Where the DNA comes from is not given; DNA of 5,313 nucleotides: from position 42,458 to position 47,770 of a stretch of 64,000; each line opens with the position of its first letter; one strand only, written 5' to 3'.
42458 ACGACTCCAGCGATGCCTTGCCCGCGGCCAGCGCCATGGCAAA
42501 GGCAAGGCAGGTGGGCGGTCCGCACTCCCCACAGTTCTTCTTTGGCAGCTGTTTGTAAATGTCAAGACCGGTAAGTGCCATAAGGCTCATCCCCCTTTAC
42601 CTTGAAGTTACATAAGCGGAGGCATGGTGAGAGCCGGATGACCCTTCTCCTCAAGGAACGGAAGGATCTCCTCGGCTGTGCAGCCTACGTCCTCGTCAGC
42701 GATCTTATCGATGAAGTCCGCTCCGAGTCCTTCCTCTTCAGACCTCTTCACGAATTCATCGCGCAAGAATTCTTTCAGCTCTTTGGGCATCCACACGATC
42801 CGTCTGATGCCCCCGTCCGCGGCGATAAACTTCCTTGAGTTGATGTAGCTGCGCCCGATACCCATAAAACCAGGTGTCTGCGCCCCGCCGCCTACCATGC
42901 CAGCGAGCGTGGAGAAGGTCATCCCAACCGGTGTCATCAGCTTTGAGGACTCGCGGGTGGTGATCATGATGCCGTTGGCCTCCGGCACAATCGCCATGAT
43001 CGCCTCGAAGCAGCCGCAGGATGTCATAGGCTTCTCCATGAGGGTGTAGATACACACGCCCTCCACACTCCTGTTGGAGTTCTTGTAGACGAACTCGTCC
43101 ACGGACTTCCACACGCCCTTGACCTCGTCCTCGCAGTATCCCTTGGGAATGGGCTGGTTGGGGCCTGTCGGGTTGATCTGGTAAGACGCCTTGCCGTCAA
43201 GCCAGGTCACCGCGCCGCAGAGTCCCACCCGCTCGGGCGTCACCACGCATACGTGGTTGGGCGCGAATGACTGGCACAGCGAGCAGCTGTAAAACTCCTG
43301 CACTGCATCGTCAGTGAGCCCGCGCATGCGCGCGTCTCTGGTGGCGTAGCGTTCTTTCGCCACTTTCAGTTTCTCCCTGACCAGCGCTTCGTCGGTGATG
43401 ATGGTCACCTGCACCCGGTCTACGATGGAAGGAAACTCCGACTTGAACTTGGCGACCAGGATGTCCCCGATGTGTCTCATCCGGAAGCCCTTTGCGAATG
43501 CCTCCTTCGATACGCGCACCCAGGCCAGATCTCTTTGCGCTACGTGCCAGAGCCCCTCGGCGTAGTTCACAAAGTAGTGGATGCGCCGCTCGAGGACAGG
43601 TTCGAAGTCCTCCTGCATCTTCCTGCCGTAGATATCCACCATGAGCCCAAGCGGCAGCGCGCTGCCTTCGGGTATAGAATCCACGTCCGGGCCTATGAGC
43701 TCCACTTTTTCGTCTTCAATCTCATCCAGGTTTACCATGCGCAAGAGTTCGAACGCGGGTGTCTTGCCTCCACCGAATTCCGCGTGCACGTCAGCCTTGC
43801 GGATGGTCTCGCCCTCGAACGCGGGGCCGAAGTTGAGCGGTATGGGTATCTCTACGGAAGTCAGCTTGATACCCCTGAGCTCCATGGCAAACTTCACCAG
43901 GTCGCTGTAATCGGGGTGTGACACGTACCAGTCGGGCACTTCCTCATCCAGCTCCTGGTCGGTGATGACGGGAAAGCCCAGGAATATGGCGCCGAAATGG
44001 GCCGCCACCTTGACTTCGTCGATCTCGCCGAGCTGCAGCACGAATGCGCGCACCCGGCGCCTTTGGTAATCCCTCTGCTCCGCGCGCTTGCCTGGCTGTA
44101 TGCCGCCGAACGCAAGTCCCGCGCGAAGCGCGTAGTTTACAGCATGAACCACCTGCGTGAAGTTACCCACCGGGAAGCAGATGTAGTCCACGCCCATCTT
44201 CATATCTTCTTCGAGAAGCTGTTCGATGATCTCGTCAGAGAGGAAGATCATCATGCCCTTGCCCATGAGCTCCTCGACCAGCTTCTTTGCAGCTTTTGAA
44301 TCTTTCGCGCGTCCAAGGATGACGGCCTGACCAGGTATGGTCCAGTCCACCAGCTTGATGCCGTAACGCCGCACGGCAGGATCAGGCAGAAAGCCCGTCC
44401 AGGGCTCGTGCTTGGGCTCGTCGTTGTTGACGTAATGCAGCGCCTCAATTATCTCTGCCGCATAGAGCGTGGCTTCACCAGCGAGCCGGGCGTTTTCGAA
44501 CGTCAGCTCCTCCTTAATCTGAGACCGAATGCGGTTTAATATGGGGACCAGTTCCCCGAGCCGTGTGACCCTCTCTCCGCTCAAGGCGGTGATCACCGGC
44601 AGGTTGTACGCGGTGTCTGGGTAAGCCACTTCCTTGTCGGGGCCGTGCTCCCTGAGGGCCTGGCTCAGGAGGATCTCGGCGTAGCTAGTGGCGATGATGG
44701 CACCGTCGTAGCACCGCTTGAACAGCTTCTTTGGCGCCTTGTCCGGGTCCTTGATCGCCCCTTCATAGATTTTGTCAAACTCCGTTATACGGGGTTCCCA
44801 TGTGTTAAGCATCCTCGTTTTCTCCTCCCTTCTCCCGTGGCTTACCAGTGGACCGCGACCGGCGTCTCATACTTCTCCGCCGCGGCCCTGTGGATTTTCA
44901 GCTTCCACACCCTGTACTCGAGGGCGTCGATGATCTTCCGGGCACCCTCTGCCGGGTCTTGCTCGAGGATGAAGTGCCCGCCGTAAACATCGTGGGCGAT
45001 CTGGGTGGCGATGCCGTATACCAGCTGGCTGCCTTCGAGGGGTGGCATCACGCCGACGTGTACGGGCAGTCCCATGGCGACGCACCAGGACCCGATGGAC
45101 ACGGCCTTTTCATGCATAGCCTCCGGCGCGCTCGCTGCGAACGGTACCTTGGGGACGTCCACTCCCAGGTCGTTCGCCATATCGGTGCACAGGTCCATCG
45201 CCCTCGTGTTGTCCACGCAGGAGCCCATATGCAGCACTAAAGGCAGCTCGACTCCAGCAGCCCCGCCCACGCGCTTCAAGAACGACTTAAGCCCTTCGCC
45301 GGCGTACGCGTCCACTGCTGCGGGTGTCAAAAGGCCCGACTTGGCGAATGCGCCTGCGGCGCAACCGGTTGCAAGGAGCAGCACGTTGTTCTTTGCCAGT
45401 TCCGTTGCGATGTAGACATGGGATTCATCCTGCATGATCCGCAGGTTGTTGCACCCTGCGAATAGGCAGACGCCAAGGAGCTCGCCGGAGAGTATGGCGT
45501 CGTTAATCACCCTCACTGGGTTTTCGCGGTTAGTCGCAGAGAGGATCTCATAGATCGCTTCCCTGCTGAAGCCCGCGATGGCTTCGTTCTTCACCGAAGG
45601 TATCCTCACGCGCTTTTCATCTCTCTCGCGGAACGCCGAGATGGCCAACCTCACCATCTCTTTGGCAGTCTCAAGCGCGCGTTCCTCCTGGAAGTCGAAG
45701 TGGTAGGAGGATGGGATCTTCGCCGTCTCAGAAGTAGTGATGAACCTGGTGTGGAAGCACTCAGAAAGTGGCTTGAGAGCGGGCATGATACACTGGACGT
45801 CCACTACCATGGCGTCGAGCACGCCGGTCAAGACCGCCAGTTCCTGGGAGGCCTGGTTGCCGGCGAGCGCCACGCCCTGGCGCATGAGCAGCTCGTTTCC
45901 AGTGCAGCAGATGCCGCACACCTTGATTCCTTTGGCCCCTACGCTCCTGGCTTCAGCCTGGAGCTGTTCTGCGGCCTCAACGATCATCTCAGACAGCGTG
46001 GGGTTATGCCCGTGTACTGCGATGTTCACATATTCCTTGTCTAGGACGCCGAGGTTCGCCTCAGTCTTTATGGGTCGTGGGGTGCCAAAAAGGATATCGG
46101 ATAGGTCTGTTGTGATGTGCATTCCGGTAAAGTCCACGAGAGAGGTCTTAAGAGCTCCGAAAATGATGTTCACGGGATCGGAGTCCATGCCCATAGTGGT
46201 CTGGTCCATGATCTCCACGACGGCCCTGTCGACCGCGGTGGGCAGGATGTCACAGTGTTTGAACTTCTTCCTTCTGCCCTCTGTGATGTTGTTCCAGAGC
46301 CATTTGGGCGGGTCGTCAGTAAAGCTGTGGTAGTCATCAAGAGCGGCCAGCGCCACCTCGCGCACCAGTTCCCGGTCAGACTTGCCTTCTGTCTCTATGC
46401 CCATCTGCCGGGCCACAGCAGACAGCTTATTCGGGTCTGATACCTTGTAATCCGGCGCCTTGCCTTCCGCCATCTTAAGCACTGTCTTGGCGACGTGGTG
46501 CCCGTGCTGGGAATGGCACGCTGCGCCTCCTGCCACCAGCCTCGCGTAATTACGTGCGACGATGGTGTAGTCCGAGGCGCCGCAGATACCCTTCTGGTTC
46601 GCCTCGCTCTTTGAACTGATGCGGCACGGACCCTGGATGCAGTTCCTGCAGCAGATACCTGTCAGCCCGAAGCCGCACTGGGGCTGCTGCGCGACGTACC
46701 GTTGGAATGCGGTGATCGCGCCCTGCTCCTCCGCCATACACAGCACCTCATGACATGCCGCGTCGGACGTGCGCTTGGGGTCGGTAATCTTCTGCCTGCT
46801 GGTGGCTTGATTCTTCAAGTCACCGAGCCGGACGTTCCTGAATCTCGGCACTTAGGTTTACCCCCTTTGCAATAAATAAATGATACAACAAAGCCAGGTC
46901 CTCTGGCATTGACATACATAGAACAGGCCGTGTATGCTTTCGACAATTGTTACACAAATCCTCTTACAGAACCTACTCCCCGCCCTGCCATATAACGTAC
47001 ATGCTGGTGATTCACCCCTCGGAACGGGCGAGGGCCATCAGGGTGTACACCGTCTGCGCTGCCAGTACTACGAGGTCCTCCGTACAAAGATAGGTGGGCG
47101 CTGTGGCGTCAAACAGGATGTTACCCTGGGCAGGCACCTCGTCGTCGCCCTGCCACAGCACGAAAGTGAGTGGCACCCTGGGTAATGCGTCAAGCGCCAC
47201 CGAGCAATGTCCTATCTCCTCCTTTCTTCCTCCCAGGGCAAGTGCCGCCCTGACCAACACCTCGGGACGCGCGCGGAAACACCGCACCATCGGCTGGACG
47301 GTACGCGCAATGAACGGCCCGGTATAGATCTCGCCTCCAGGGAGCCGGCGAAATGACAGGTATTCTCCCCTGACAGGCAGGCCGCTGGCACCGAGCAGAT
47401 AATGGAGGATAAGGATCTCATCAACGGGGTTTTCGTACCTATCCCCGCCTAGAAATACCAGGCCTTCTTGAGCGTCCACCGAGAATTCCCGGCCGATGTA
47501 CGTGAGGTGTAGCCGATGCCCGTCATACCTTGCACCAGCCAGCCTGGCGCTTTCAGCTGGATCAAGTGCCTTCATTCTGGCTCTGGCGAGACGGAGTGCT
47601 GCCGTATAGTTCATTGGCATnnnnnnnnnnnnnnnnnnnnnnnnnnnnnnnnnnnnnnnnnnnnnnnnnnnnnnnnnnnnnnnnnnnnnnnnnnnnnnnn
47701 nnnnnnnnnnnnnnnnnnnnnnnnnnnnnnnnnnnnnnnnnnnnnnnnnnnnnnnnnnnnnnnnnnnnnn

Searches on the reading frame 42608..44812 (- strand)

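Call 4: search_protein_families(library=pfam, proteins=[window:42608-44812:-], max_evalue=0.01)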
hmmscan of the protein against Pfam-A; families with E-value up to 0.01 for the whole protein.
window:42608-44812:- (734 aa): 3 families
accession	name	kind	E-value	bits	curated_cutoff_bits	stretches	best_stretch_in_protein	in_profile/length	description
PF19436.4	ACS_CODH_B_C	-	2.1e-121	404.5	25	1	489-734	1-245/245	ACS/CODH beta subunit C-terminal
PF03598.20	CdhC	-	2.3e-70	235.9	24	1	324-477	1-154/155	CO dehydrogenase/acetyl-CoA synthase complex beta subunit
PF18537.6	CODH_A_N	-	4.4e-32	110.4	32.2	1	47-128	2-83/83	Carbon monoxide dehydrogenase subunit alpha N-terminal domain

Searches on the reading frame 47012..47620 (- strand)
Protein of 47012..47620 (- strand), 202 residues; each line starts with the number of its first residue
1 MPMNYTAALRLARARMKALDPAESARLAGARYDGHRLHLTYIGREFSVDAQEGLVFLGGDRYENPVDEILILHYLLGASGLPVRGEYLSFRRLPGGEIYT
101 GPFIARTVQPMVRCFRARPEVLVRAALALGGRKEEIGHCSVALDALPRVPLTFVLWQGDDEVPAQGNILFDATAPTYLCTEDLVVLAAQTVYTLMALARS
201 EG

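Call 52: search_protein_families(library=pfam, proteins=[window:47012-47620:-], max_evalue=0.00001)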
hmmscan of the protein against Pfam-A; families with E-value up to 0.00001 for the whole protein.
window:47012-47620:- (202 aa): 1 family
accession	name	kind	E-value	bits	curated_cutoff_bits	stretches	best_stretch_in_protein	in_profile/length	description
PF12654.12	DUF3786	-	5.8e-50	169.7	27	1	20-191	1-174/176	Domain of unknown function (DUF3786)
